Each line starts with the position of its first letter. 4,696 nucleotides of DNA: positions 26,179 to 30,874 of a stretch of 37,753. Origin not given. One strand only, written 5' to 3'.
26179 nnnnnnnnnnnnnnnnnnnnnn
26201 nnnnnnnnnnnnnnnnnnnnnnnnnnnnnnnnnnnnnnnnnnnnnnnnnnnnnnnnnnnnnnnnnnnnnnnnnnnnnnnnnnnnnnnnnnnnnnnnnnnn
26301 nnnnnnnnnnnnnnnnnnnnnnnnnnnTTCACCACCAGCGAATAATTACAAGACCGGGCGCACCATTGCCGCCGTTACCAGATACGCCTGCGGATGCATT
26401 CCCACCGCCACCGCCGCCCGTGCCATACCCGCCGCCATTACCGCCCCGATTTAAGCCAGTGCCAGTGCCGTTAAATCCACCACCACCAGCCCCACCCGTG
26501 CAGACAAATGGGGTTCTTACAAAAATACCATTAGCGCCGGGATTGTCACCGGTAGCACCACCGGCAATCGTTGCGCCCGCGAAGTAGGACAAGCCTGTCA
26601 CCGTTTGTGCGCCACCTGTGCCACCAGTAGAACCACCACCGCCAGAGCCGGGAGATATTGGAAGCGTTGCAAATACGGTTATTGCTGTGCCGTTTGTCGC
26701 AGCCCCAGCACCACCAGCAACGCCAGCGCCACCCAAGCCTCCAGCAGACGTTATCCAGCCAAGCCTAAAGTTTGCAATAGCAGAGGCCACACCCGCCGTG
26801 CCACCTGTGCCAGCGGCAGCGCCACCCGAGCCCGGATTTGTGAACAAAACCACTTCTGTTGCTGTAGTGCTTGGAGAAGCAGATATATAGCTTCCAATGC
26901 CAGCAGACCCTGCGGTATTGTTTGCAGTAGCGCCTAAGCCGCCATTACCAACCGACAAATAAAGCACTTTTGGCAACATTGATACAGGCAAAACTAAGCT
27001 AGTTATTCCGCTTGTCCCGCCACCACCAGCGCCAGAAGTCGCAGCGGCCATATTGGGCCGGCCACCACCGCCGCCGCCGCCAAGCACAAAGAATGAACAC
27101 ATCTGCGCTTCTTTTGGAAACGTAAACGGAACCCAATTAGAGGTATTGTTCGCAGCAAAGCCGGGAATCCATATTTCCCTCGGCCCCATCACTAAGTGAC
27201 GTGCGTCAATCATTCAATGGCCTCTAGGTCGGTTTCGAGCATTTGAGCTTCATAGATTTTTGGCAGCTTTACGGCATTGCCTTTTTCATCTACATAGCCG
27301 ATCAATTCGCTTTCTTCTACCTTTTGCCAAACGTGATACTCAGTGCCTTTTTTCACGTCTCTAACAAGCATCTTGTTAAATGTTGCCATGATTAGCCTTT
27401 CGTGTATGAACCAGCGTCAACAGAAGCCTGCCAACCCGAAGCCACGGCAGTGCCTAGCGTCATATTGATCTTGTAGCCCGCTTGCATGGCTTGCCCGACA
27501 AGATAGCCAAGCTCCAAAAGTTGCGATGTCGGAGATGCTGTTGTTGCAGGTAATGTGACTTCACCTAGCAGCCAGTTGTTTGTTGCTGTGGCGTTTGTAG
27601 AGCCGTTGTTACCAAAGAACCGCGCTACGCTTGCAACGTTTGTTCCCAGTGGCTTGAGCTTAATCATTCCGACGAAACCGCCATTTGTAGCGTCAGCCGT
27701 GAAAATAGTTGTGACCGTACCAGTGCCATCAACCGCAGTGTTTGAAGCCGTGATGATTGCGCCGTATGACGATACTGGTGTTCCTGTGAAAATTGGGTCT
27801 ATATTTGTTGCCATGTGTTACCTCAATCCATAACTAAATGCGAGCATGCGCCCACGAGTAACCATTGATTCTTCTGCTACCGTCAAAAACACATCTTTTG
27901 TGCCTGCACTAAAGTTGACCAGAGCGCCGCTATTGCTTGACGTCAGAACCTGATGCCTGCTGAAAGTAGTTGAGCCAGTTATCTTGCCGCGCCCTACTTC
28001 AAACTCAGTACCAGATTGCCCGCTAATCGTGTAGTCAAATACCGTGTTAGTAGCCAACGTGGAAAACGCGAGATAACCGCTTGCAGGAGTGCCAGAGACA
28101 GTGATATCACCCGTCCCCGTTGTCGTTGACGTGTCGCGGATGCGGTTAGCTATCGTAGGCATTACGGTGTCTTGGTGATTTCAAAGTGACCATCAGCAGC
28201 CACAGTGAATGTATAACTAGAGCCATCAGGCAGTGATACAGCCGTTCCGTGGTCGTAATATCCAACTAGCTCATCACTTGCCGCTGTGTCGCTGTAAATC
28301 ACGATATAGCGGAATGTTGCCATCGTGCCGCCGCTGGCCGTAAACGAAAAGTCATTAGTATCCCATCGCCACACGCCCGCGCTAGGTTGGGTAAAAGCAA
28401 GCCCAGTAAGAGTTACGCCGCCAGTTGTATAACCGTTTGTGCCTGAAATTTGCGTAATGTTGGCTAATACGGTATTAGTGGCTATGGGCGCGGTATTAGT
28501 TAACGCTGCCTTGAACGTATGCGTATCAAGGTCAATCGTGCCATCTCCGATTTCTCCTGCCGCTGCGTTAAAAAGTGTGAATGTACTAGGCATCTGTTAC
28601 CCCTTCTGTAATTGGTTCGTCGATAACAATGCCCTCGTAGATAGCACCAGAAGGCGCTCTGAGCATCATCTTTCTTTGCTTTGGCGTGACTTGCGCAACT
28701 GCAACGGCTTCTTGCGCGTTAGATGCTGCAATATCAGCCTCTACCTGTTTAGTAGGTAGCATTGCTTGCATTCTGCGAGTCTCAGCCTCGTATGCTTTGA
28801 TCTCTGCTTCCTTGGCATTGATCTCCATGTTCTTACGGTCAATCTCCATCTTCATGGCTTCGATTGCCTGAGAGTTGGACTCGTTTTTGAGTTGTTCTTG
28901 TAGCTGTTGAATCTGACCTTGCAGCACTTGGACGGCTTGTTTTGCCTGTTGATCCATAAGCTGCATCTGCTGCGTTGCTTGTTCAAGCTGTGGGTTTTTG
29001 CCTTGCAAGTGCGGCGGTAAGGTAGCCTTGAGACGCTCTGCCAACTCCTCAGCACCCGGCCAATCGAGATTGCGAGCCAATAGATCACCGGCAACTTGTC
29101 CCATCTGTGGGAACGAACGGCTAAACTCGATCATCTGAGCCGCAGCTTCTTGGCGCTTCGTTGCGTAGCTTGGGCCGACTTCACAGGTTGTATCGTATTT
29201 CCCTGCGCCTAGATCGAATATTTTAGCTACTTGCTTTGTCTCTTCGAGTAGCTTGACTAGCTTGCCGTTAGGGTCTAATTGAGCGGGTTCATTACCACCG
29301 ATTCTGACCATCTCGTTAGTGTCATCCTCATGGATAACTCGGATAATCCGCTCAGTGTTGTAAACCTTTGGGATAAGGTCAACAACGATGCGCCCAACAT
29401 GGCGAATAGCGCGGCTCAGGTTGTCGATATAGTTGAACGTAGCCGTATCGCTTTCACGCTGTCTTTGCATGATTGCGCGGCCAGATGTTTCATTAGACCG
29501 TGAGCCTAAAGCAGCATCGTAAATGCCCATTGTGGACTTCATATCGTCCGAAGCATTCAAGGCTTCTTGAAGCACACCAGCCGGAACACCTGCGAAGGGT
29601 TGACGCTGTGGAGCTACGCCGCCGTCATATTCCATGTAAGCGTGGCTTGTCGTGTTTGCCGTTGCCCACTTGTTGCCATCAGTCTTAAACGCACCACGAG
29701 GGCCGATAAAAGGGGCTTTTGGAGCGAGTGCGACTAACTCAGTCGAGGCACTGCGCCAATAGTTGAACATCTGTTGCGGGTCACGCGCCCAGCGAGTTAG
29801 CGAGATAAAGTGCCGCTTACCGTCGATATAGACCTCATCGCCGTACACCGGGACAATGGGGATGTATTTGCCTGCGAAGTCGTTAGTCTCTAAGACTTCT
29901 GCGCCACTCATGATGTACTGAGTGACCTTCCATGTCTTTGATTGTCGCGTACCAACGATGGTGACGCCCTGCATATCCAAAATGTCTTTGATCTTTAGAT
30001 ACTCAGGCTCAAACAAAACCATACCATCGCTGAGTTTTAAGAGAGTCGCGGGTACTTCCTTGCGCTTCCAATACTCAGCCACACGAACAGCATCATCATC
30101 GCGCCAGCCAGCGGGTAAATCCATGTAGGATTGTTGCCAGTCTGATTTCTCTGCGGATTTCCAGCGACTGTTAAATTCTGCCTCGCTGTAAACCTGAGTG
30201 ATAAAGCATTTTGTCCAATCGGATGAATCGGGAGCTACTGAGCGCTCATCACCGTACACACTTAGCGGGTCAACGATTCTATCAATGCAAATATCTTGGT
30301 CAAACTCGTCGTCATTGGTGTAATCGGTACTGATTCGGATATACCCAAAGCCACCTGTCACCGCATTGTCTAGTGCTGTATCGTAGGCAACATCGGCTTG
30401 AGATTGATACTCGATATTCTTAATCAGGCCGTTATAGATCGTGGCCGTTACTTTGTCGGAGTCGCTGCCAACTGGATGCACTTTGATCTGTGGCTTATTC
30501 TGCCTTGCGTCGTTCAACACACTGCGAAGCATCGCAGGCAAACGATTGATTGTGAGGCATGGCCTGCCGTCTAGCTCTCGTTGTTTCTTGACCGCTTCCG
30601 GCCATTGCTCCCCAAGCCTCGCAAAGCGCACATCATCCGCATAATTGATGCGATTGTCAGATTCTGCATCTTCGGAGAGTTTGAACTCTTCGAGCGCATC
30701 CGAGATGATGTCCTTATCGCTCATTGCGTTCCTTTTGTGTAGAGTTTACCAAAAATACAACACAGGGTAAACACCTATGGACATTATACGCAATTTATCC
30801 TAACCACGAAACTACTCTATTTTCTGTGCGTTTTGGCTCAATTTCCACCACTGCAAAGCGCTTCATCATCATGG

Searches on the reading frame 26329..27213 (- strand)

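Call 68: search_protein_families(library=pfam, proteins=[window:26329-27213:-], max_evalue=0.01)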
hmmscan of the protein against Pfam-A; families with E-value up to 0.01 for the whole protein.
window:26329-27213:- (294 aa): 1 family
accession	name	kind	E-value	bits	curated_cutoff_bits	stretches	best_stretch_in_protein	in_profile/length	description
PF21722.4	Gly_rich_2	-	1.9e-07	31.8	24.3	1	28-293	6-225/226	Glycine-rich domain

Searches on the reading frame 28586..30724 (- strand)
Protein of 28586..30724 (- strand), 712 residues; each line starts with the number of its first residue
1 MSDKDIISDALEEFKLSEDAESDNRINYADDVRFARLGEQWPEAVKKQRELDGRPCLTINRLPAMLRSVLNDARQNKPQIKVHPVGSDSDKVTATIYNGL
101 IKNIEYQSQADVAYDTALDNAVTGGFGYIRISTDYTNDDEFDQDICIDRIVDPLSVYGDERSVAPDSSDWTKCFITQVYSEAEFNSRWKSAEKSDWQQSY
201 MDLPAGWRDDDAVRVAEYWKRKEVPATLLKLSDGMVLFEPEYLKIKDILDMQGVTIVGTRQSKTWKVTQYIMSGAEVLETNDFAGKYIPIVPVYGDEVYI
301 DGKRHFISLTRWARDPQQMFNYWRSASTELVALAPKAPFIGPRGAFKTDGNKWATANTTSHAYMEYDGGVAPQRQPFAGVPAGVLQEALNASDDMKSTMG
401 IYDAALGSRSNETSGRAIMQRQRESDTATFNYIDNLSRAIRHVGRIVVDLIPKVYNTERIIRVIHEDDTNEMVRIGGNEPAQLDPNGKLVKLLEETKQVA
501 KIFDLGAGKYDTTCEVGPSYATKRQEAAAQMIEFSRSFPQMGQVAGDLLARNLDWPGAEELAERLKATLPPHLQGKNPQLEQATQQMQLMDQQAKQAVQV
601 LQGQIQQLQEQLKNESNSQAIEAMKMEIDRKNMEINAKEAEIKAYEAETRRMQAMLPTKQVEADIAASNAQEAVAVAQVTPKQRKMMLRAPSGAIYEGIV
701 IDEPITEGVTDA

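Call 8: search_protein_families(library=phrogs, proteins=[window:28586-30724:-])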
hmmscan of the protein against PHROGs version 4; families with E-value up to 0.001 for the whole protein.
window:28586-30724:- (712 aa): 2 families
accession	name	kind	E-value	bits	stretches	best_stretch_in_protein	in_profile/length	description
phrog_156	-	head and packaging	5.5e-138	462.3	1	2-679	7-658/681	portal protein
phrog_14911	-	unknown function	1.3e-30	107.7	1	3-338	3-349/404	-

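Call 12: find_related_loci(query=window:28586-30724:-, collection=viral_contigs, flank=10000)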
Query window:28586-30724:- (712 aa) in viral_contigs; peptide patterns used: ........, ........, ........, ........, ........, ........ (x = any residue, [..] = any of these).
42 stretches matched a pattern; 40 encode a relative of the query (tblastn E <= 1e-3); 40 distinct loci.
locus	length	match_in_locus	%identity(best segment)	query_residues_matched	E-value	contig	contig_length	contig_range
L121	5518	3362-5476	84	1-705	0e+0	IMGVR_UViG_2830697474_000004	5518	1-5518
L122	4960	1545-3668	65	1-700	0e+0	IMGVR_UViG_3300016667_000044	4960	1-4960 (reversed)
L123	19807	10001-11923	69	1-636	0e+0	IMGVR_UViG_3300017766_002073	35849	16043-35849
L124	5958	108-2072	69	1-657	0e+0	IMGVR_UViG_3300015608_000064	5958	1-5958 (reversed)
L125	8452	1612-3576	69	1-657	0e+0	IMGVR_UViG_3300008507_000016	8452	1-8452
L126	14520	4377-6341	69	1-657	0e+0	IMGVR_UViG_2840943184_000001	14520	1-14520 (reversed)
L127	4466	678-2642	68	1-657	0e+0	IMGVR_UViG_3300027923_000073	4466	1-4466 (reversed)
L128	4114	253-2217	68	1-657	0e+0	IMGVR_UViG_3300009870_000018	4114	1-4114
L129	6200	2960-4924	68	1-657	0e+0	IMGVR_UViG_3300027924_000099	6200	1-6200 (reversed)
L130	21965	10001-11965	69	1-657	0e+0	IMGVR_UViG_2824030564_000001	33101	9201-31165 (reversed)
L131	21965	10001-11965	66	1-657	0e+0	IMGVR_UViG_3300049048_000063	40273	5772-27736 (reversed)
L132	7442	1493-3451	65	1-655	0e+0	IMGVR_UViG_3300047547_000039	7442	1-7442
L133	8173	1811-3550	71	1-575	0e+0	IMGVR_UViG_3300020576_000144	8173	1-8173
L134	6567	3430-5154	67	3-578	0e+0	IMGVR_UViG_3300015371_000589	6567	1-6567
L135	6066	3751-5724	59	1-682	0e+0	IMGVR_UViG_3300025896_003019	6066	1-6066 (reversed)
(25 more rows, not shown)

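Call 39: search_dna_similar(query=window:28586-30724:-, collection=phages, mode=protein, max_rows=25)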
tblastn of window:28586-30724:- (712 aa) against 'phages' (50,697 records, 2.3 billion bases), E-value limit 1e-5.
Records with a match: 242; places in all: 243; records where one place covers at least 80% of the query: 18.
Best place of each record, by identity: <60% 242.
By first word of the organism name: Salmonella 95; Escherichia 28; Vibrio 23; Enterobacteria 16; Bacteriophage 15; Burkholderia 10; Caudoviricetes 9; Ralstonia 5; Shewanella 3; Pseudomonas 3; and 19 more.
By host as written in the record: - 36; Salmonella enterica subsp. enterica serovar Typhimurium 21; Salmonella sp. 17; Escherichia coli 15; Vibrio crassostreae 12; Salmonella enterica 11; Candidatus Hamiltonella defensa 5; Escherichia coli K-12 MG1655 5; and 84 more.
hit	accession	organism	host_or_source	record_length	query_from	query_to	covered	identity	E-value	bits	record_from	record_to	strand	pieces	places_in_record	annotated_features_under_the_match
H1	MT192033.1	Chlorobiaceae phage CV-1-33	Chlorobiaceae bacterium strain GSB-B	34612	2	575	81%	48.1%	3e-169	544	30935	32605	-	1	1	hypothetical protein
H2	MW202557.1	Caudoviricetes sp.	Manatee Spring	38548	3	577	81%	41.8%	1e-136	450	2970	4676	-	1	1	phage P22 like portal protein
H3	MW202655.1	Bacteriophage sp.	Manatee Spring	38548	3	577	81%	41.8%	1e-136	450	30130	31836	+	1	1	phage P22 like portal protein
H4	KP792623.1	Rhodoferax phage P26218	Rhodoferax sp. IMCC26218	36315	3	574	80%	41.7%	2e-131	435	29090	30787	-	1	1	portal protein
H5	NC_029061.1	Rhodoferax phage P26218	Rhodoferax sp. IMCC26218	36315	3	574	80%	41.7%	2e-131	435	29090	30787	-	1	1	portal protein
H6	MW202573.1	Caudoviricetes sp.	Manatee Spring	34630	4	574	80%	41.6%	3e-133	440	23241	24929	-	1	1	phage P22 like portal protein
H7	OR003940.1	Phage DSL-LC05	Gammaproteobacteria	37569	4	573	80%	40.7%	2e-124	414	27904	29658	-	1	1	portal protein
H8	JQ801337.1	Vibrio phage VvAW1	Vibrio vulnificus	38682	30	573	76%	42.5%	1e-137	452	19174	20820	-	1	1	hypothetical protein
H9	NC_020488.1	Vibrio phage VvAW1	Vibrio vulnificus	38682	30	573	76%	42.5%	1e-137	452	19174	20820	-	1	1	portal protein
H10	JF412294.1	EBPR podovirus 1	-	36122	2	575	81%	40.3%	4e-131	434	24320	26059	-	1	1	gp37: portal protein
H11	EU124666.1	Thalassomonas phage BA3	Thalassomonas loyana LMG 22536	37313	3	577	81%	39.0%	3e-123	411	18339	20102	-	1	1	hypothetical protein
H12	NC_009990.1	Thalassomonas phage BA3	Thalassomonas loyana LMG 22536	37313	3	577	81%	39.0%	3e-123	411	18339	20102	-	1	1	portal protein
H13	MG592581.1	Vibrio phage 1.211.A._10N.222.52.F11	Vibrio tasmaniensis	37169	23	573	77%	40.7%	7e-128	424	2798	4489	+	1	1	portal protein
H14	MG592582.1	Vibrio phage 1.211.B._10N.222.52.F11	Vibrio tasmaniensis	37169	23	573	77%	40.7%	7e-128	424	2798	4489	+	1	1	portal protein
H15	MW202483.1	Caudoviricetes sp.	Manatee Spring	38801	2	573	80%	39.1%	9e-120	401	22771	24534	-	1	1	phage P22 like portal protein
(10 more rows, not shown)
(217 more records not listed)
